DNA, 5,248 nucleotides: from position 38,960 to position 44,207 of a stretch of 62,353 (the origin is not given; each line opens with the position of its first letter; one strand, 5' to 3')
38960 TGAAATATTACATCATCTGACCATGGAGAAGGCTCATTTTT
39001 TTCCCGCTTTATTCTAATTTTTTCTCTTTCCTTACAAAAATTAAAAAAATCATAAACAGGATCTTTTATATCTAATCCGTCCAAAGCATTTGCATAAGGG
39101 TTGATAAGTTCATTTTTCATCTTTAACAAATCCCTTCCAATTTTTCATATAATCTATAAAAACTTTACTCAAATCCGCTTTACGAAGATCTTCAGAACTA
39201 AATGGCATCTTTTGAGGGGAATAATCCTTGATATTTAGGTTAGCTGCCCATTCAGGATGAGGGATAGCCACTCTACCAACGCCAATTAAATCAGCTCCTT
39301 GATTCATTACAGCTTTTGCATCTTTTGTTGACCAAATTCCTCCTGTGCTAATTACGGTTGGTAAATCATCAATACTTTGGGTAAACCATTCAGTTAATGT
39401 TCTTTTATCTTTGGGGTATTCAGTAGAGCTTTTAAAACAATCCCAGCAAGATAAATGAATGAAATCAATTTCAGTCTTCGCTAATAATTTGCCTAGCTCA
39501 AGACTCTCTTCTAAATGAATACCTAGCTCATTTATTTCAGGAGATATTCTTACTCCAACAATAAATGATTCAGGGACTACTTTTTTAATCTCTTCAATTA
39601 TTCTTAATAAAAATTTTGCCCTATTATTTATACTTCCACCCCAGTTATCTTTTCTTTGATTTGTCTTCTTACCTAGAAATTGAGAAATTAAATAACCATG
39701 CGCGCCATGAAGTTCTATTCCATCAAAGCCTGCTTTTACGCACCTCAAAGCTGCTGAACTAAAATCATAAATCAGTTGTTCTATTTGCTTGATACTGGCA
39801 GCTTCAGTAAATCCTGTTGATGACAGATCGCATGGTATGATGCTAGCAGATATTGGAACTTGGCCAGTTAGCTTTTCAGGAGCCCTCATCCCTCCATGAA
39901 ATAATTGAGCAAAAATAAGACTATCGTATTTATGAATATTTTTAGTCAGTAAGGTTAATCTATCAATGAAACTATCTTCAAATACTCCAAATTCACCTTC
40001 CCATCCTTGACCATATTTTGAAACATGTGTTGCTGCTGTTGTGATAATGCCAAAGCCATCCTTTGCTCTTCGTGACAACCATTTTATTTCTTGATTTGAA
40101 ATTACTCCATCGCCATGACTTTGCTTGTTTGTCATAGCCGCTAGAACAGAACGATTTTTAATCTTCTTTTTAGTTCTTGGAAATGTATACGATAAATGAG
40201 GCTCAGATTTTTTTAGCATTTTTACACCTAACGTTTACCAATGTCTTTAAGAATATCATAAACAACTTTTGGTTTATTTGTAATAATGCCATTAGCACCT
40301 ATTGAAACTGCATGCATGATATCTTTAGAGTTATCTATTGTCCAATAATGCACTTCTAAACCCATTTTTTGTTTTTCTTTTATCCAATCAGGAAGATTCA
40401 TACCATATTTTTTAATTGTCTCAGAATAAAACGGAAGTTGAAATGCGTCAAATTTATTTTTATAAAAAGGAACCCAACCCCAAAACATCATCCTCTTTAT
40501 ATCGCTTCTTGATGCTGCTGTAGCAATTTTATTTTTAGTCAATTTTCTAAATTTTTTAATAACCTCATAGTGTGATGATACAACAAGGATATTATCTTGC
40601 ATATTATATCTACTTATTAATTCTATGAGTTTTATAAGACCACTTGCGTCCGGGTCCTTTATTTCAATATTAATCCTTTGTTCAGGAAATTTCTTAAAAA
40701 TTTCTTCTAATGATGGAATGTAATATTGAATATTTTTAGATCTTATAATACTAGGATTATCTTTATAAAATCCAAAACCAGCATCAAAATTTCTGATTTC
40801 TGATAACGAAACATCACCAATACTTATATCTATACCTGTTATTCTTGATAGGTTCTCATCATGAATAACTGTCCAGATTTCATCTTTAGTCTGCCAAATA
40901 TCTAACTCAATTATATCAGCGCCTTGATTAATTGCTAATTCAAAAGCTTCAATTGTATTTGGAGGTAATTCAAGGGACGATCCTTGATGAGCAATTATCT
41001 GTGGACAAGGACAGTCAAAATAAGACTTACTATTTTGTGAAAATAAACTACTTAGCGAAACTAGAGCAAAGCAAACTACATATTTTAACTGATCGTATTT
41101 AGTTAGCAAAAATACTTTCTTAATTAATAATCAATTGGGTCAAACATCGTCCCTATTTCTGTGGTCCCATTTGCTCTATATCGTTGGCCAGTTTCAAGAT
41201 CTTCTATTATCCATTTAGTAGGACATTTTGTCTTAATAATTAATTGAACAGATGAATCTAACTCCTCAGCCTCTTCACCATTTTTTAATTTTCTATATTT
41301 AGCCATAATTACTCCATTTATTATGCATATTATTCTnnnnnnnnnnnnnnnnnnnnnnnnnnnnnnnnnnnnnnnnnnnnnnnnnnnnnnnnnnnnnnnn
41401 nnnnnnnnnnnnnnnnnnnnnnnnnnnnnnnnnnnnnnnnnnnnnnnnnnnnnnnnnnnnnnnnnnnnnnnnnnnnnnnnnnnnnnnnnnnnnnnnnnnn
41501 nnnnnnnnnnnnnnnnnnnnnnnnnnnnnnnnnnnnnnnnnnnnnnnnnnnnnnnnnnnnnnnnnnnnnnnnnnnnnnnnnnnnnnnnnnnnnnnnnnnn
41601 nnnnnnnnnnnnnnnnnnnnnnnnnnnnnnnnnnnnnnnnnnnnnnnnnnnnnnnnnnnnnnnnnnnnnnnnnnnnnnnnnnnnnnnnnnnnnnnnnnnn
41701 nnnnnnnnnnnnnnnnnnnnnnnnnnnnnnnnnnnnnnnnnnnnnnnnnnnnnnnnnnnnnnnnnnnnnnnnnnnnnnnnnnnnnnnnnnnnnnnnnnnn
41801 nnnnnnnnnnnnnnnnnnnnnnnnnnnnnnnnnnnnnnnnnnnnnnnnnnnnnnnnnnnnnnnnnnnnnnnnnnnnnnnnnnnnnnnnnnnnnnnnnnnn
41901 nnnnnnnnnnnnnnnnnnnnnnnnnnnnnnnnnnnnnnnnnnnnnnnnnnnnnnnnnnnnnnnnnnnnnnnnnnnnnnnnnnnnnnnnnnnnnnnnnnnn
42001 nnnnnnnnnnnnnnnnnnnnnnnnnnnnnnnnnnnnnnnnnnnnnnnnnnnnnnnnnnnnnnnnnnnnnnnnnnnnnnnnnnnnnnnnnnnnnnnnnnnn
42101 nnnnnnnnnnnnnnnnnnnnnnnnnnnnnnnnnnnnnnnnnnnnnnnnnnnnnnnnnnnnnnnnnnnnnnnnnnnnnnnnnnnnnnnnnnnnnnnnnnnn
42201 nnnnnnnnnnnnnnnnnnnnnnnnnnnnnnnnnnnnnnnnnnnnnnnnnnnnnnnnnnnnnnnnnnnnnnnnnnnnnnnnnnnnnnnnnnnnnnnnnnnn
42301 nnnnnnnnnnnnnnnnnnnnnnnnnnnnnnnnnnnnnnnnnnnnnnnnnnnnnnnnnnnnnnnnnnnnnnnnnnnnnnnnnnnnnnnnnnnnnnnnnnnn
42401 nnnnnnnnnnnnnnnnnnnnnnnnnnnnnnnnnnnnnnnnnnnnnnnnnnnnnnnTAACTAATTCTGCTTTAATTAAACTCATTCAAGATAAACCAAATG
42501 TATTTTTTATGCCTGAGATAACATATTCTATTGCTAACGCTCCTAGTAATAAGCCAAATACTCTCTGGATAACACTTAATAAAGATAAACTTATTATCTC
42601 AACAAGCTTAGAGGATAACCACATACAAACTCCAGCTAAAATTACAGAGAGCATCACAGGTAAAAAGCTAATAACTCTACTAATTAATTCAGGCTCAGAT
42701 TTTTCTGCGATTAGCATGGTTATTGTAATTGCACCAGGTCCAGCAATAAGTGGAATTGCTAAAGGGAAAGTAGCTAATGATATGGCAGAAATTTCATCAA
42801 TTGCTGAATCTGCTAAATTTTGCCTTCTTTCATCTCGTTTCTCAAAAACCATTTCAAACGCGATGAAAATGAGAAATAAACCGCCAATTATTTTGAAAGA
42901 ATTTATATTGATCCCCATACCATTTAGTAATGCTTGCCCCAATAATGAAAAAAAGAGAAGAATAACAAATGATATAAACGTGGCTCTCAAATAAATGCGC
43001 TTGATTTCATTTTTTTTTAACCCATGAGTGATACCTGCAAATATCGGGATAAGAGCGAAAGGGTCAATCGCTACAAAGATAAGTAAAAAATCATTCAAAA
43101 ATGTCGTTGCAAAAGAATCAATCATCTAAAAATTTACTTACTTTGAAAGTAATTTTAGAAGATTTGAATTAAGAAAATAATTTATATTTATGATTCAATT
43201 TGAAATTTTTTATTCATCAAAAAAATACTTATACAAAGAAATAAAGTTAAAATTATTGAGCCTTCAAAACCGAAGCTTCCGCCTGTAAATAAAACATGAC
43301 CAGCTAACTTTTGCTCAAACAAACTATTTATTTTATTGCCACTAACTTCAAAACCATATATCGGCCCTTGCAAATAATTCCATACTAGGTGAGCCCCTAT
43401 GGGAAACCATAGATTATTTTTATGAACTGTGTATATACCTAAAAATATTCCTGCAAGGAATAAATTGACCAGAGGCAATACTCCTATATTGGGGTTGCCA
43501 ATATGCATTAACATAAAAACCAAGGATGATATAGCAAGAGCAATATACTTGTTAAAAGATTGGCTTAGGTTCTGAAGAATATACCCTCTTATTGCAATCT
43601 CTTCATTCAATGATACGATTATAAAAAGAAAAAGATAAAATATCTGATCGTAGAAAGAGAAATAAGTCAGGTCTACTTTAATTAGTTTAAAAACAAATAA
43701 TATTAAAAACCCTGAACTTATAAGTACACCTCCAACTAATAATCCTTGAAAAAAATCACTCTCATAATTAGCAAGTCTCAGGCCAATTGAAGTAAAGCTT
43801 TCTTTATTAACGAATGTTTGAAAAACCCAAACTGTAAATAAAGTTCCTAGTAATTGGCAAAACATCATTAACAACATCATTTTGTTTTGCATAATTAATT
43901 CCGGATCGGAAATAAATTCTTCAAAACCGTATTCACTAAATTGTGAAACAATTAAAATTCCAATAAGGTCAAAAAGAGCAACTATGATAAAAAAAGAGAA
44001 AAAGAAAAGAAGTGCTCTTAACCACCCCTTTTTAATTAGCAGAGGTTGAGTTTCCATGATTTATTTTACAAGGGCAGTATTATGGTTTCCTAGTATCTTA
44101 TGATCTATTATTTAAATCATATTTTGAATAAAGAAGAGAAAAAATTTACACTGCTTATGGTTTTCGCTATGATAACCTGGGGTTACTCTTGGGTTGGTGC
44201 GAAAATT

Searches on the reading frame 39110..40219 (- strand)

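Call 3: search_protein_families(library=pfam, proteins=[window:39110-40219:-], max_evalue=0.01)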
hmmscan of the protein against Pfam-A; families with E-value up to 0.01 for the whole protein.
window:39110-40219:- (369 aa): 2 families
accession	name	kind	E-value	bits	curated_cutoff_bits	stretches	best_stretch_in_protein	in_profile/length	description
PF00724.26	Oxidored_FMN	-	1.2e-62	212.7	27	1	18-328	11-335/342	NADH:flavin oxidoreductase / NADH oxidase family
PF01207.24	Dus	-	0.00087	18.9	20.4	1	192-344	98-244/311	Dihydrouridine synthase (Dus)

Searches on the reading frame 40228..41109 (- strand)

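Call 3: search_protein_families(library=pfam, proteins=[window:40228-41109:-], max_evalue=0.01)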
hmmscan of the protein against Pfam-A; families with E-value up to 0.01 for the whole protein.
window:40228-41109:- (293 aa): 2 families
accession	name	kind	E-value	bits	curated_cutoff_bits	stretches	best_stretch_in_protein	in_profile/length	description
PF03009.23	GDPD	-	4.4e-31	109.3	23.6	1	41-281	1-243/244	Glycerophosphoryl diester phosphodiesterase family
PF13653.12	GDPD_2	-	0.0014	19.5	27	0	255-280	4-29/30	Glycerophosphoryl diester phosphodiesterase family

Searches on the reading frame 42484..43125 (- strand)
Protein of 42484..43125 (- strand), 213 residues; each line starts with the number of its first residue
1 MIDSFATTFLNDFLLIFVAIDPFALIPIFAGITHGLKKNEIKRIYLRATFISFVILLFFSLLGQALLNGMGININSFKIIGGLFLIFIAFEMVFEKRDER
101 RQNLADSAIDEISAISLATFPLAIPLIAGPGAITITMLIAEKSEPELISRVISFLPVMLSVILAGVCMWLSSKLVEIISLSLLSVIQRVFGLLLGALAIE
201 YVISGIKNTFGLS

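Call 44: search_protein_families(library=pfam, proteins=[window:42484-43125:-], max_evalue=0.0001)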
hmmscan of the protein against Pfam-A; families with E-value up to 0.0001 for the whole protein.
window:42484-43125:- (213 aa): 1 family
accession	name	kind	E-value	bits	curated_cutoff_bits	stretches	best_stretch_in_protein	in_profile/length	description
PF01914.23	MarC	-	5e-43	147.3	23.9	1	8-210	3-203/203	MarC family integral membrane protein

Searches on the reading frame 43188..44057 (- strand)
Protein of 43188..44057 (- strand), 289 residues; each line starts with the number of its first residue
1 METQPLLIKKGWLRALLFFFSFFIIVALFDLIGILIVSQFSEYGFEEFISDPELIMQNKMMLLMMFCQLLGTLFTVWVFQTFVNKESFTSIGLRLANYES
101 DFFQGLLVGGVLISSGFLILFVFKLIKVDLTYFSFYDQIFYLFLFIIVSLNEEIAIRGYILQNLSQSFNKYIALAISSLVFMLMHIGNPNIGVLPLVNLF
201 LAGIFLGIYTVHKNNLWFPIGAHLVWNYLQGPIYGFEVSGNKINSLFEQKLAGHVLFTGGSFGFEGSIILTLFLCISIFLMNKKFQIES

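Call 44: search_protein_families(library=pfam, proteins=[window:43188-44057:-], max_evalue=0.0001)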
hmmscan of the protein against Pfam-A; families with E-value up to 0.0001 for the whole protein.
window:43188-44057:- (289 aa): 1 family
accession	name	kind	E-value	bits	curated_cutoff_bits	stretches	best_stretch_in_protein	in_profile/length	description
PF02517.21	Rce1-like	-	1.8e-19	70.2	22.4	1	139-229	6-93/93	Type II CAAX prenyl endopeptidase Rce1-like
